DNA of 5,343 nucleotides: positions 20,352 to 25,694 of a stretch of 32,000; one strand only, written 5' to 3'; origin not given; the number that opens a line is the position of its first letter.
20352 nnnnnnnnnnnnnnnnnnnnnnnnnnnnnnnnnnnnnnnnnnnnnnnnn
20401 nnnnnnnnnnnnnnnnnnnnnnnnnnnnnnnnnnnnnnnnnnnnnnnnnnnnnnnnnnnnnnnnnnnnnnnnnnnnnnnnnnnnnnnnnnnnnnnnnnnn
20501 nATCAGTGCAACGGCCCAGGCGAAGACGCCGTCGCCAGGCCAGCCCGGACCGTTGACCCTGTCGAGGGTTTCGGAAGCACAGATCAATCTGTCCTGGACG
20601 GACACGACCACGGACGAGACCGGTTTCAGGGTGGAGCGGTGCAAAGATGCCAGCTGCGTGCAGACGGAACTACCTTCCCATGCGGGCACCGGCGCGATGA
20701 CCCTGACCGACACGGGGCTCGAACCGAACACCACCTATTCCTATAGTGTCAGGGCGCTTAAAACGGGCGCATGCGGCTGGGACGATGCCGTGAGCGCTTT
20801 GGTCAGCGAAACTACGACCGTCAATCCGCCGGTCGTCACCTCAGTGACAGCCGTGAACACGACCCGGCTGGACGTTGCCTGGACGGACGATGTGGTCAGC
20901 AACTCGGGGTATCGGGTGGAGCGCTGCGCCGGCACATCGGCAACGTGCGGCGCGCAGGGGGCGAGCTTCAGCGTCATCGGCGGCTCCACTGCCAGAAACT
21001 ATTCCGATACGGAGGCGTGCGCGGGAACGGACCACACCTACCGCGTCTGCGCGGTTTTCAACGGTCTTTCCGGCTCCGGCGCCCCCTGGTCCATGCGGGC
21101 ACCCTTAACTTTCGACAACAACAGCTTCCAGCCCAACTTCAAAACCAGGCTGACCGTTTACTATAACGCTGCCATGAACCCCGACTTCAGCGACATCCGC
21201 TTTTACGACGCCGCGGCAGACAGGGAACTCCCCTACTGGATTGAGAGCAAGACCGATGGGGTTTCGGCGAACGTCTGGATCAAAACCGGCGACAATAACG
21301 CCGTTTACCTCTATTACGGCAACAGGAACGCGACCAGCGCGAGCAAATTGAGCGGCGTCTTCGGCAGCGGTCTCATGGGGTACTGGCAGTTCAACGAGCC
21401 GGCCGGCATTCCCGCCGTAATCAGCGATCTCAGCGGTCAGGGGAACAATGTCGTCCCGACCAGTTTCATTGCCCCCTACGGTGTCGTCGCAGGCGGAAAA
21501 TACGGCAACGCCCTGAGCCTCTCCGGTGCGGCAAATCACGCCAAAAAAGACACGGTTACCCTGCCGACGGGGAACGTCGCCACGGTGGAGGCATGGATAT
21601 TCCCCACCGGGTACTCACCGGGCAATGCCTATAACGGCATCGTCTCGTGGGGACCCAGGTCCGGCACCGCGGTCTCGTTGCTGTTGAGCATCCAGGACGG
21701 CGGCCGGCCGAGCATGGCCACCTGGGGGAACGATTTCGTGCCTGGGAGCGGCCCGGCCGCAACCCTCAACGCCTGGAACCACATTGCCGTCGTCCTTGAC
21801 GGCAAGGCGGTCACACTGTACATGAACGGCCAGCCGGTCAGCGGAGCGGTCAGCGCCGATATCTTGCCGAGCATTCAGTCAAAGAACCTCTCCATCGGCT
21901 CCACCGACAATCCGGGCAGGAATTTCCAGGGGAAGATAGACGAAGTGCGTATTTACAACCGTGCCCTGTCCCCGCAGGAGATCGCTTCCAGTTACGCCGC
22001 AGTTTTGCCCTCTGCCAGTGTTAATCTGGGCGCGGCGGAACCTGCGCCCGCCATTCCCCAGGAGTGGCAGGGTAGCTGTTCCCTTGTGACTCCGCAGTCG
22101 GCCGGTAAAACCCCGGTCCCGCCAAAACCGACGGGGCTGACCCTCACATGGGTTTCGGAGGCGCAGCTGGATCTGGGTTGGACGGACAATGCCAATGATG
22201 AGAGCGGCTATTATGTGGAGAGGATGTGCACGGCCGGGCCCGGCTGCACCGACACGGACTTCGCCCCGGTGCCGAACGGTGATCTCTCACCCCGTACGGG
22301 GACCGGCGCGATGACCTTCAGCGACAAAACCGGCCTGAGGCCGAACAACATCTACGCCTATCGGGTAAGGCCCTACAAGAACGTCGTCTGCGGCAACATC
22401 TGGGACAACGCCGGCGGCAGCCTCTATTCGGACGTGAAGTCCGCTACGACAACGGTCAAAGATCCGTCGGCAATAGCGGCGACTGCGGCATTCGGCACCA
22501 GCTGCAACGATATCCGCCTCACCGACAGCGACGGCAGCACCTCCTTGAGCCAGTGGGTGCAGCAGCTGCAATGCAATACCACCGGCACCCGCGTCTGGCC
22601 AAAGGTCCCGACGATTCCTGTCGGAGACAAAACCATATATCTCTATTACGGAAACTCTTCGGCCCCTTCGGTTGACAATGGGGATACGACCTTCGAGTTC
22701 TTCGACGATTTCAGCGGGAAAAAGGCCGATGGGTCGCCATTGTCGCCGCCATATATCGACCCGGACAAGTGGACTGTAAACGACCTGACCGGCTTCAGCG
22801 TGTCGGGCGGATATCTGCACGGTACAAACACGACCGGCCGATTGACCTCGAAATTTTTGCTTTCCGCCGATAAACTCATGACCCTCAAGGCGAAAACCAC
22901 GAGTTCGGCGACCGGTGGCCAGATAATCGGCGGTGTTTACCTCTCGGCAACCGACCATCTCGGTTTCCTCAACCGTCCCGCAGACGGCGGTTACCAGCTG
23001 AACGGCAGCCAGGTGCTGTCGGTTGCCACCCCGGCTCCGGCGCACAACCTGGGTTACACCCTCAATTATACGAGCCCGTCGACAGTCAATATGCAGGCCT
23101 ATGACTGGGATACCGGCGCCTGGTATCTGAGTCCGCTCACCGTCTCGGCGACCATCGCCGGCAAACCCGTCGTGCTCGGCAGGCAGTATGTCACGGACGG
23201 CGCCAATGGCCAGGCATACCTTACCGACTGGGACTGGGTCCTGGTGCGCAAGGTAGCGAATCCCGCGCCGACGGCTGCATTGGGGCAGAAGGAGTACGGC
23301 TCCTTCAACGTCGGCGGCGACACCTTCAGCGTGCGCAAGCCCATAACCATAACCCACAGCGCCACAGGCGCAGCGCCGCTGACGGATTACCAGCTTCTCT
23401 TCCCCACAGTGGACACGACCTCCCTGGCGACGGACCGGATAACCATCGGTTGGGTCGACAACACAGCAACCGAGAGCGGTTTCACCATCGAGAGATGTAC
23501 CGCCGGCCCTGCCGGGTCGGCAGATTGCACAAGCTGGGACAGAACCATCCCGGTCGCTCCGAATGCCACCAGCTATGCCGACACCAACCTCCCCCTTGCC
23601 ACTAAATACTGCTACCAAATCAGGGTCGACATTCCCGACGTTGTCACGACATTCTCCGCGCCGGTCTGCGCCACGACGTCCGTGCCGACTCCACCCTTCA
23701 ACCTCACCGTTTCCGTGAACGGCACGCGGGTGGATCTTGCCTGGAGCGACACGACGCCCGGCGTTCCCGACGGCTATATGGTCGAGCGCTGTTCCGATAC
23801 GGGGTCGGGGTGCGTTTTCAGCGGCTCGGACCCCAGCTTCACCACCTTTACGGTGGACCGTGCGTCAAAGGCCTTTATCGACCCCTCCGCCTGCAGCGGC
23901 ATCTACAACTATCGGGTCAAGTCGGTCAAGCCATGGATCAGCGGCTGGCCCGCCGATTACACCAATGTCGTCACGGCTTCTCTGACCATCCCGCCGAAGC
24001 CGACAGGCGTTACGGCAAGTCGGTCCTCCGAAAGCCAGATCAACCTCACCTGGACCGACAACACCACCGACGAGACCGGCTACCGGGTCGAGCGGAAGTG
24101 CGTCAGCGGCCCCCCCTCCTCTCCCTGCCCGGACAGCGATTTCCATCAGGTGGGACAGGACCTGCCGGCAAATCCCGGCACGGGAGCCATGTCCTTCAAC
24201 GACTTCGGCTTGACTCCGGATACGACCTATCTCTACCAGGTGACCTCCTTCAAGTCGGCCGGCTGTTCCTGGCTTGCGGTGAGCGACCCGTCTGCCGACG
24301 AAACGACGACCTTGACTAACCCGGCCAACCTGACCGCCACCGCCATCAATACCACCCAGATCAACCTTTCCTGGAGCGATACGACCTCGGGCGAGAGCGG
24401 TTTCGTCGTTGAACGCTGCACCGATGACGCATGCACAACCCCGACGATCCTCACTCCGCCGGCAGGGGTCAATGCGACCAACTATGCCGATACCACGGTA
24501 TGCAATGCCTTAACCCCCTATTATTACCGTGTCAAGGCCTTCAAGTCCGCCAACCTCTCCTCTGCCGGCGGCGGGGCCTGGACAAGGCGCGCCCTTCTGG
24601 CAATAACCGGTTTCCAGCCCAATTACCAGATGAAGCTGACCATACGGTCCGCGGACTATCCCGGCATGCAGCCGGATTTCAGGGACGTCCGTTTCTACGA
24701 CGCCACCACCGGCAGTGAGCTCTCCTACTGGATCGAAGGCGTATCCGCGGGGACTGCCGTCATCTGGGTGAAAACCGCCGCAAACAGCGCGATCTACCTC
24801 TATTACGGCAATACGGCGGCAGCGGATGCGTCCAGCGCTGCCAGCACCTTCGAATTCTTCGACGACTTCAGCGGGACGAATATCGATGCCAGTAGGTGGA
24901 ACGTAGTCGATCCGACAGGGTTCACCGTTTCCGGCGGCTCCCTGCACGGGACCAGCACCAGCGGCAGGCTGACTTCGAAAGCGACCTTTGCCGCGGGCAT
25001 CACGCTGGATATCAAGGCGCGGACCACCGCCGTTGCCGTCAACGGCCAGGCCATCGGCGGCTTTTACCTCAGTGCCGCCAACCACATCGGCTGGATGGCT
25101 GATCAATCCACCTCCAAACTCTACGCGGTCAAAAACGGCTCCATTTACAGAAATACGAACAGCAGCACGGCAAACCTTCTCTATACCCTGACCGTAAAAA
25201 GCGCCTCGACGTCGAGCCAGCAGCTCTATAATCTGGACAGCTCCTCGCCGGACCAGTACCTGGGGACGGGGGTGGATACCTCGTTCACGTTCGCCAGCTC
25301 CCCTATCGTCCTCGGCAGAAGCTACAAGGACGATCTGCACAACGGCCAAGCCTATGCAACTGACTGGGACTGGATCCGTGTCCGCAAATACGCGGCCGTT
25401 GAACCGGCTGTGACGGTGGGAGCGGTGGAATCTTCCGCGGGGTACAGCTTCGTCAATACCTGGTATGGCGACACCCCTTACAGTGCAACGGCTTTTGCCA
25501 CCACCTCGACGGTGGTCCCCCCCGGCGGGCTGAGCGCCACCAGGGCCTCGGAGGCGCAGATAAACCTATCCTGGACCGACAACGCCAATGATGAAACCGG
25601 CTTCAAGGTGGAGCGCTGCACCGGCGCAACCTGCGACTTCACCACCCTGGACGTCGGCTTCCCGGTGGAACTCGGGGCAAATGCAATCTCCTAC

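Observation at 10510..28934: Two-gene operon pairing a ~35-heme secreted cytochrome with a ~4415-aa propeller/FN3/DUF2341/LamG surface protein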

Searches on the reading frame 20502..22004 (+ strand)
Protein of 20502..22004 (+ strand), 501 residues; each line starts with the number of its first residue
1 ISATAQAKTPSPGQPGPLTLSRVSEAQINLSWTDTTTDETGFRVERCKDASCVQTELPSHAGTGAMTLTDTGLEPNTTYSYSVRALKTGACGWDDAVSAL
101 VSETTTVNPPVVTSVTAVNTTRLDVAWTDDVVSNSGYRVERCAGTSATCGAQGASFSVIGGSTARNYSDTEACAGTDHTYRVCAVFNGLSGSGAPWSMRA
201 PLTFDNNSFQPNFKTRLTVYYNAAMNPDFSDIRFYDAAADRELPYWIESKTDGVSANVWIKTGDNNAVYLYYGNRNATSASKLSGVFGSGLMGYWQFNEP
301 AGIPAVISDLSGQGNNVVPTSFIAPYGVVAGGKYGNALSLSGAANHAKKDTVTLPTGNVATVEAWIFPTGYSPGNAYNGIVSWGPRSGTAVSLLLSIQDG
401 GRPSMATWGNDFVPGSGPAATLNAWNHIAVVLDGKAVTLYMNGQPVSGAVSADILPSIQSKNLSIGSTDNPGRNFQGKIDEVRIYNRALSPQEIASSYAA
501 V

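Call 44: search_protein_families(library=pfam, proteins=[window:20502-22004:+], max_evalue=0.01)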
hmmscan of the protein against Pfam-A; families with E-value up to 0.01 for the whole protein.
window:20502-22004:+ (501 aa): 4 families
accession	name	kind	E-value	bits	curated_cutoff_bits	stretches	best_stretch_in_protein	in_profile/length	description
PF13385.13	Laminin_G_3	-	4.1e-28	98.9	27.6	1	345-495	5-151/151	Concanavalin A-like lectin/glucanases superfamily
PF10102.14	DUF2341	-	1.6e-12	48.1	23.4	1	228-287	1-65/84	Domain of unknown function (DUF2341)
PF00041.27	fn3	-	2.2e-11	44.2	25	1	14-89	2-72/84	Fibronectin type III domain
PF02973.23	Sialidase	-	6.9e-05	22.9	26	1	432-496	112-183/189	Sialidase, N-terminal domain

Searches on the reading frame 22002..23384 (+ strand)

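Call 44: search_protein_families(library=pfam, proteins=[window:22002-23384:+], max_evalue=0.01)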
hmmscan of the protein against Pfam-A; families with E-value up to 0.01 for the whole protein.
window:22002-23384:+ (461 aa): 1 family
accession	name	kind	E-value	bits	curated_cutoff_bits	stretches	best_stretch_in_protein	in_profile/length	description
PF10102.14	DUF2341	-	2.1e-28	99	23.4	1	168-259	2-83/84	Domain of unknown function (DUF2341)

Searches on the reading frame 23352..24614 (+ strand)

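Call 44: search_protein_families(library=pfam, proteins=[window:23352-24614:+], max_evalue=0.01)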
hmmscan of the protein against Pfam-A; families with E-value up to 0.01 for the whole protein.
window:23352-24614:+ (421 aa): 2 families
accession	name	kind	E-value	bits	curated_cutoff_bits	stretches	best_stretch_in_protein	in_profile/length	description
PF00041.27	fn3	-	3.5e-17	62.8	25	2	216-304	2-73/84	Fibronectin type III domain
PF15983.10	DUF4767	-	0.0069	17.2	27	0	321-354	41-78/139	Domain of unknown function (DUF4767)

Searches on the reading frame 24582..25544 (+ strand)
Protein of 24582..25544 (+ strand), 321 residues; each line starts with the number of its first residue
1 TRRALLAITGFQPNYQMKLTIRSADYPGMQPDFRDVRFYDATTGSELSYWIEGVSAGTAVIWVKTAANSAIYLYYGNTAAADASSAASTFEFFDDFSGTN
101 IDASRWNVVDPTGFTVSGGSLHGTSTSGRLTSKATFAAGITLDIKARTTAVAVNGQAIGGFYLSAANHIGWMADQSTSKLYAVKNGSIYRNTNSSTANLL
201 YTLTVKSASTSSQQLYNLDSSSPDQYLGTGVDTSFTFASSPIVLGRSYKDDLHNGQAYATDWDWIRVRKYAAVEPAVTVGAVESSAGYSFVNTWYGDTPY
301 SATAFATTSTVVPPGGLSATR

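Call 44: search_protein_families(library=pfam, proteins=[window:24582-25544:+], max_evalue=0.01)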
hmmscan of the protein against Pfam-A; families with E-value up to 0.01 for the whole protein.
window:24582-25544:+ (321 aa): 1 family
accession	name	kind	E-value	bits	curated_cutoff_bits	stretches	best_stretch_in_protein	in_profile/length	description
PF10102.14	DUF2341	-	1.6e-24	86.6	23.4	1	32-108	1-83/84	Domain of unknown function (DUF2341)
